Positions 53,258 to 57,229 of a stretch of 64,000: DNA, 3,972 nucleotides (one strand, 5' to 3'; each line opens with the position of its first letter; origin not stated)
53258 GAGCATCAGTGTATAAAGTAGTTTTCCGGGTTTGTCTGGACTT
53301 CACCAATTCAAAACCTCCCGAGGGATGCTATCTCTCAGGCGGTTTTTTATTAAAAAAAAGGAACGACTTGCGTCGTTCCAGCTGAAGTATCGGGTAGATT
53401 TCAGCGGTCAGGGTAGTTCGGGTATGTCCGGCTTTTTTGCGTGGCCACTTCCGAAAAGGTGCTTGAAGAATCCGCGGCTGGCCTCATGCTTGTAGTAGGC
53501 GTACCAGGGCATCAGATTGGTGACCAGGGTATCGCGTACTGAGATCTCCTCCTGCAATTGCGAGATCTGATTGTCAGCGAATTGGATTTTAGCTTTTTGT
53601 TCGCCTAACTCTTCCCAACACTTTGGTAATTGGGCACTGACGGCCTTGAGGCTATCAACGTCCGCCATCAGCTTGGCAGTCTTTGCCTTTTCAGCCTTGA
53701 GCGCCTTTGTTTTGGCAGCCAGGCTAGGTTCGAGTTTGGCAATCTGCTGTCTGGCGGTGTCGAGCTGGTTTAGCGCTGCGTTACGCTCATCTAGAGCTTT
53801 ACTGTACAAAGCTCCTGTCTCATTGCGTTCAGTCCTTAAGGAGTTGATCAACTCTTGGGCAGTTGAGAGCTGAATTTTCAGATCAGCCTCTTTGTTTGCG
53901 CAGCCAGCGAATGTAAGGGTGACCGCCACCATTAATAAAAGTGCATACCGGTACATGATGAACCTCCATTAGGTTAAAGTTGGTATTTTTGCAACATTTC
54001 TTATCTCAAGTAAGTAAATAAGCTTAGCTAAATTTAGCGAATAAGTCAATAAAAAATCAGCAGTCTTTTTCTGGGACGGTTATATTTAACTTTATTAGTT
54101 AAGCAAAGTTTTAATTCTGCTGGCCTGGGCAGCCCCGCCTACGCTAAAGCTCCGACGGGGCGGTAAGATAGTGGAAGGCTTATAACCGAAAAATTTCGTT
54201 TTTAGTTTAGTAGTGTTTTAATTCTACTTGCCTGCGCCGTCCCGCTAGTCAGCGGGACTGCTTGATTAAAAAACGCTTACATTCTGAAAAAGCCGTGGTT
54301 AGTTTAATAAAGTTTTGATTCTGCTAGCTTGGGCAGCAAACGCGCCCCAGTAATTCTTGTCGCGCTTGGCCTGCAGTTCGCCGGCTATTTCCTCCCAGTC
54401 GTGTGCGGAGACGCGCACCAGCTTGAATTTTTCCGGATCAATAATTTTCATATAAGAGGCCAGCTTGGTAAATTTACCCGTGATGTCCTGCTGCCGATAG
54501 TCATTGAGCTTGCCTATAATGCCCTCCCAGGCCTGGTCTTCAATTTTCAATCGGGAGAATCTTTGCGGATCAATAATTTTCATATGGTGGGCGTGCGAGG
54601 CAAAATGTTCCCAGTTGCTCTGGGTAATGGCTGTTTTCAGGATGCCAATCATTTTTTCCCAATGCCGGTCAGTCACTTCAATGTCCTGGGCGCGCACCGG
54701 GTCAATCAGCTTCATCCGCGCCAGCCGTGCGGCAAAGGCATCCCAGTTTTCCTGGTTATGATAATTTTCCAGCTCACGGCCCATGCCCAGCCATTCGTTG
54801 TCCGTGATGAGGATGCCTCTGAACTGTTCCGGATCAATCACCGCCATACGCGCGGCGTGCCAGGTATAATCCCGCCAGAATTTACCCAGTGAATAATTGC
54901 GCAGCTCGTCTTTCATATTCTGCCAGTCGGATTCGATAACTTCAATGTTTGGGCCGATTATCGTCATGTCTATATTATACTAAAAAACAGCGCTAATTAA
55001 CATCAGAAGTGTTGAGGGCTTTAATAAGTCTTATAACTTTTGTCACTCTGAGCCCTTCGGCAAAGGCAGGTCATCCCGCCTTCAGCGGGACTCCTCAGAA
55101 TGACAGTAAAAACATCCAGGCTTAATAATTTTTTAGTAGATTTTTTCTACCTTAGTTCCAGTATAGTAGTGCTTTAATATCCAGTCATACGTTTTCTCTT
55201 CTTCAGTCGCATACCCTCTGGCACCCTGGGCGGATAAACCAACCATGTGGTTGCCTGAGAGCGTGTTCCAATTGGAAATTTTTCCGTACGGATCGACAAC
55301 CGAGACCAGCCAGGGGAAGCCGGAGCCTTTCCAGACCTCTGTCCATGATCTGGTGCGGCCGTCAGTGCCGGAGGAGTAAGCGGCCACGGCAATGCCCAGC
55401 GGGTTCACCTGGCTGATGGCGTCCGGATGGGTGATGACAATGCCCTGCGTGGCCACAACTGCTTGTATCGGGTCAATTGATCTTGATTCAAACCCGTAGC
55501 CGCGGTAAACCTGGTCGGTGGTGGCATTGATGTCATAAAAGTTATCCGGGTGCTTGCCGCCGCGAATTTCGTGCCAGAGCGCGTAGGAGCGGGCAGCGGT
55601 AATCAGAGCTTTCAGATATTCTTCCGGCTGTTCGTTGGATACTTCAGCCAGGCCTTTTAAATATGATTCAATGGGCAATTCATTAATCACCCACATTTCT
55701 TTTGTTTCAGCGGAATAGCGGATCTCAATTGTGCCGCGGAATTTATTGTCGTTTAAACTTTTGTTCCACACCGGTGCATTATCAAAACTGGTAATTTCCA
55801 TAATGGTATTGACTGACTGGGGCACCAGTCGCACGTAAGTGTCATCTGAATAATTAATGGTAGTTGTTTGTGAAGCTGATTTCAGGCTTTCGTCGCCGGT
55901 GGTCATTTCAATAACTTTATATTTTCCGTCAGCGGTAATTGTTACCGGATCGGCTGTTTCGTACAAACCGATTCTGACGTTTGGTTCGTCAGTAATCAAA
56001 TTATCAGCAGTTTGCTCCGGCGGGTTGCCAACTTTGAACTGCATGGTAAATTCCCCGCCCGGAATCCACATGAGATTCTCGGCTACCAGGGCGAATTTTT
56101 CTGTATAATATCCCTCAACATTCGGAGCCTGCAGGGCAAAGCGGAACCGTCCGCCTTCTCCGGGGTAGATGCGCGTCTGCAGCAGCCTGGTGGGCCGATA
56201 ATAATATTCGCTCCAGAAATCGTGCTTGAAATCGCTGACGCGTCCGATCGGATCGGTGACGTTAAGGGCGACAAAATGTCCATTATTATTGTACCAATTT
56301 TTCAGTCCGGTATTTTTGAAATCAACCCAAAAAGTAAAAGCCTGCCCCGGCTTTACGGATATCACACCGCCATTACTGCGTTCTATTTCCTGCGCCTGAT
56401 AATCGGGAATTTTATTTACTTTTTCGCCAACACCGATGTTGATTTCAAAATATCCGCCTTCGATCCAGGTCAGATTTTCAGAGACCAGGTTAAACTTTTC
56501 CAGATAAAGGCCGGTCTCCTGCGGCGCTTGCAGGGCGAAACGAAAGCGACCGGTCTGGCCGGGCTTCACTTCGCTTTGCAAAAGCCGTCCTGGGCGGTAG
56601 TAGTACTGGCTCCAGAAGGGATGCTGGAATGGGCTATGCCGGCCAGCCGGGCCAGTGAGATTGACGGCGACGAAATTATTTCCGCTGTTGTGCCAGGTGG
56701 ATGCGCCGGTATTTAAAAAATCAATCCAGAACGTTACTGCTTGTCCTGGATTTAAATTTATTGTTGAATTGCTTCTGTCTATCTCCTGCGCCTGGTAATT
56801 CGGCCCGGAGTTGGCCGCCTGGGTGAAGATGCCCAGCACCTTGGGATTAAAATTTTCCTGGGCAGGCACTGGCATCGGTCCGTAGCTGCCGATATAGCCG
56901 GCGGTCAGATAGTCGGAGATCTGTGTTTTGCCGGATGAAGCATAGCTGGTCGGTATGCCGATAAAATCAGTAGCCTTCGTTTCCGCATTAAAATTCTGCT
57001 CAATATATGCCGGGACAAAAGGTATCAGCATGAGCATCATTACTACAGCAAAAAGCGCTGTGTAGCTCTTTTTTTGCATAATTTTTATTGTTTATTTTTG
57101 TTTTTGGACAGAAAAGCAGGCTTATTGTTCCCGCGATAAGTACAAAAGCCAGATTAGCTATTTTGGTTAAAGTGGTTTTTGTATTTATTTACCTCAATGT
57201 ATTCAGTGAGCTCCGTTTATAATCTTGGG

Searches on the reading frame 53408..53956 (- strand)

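Call 95: search_protein_families(library=pfam, proteins=[window:53408-53956:-], max_evalue=0.001)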
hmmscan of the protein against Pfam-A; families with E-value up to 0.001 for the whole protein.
window:53408-53956:- (182 aa): 1 family
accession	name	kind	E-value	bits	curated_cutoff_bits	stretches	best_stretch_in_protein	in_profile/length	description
PF15905.10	HMMR_N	-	3.1e-05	24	30.1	1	59-143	188-272/330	Hyaluronan mediated motility receptor N-terminal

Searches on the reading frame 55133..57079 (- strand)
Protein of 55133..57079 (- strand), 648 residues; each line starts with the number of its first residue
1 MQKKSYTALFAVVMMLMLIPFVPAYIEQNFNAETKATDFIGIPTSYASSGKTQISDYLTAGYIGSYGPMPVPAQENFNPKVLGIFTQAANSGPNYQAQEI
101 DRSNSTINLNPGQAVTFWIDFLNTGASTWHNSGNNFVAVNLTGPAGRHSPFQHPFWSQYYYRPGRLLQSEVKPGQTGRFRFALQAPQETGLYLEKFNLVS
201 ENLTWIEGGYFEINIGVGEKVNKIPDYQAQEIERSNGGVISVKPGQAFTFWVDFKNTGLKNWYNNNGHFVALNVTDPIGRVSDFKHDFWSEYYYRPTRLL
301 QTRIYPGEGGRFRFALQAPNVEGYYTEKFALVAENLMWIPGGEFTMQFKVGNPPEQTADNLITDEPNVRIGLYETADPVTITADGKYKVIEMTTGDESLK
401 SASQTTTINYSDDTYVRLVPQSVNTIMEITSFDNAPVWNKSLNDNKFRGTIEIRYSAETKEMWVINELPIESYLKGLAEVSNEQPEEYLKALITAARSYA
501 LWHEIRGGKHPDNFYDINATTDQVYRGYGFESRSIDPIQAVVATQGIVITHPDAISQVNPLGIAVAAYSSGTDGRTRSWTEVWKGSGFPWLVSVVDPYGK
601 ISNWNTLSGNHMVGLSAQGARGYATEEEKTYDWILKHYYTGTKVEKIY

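Call 95: search_protein_families(library=pfam, proteins=[window:55133-57079:-], max_evalue=0.001)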
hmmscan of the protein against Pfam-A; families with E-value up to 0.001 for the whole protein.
window:55133-57079:- (648 aa): 2 families
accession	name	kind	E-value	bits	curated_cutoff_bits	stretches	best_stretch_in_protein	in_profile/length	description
PF08486.15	SpoIID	-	4.2e-13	50.2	23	1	460-551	3-97/97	Stage II sporulation protein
PF16158.11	N_BRCA1_IG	-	5.2e-10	40.3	28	0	241-335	7-94/108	Ig-like domain from next to BRCA1 gene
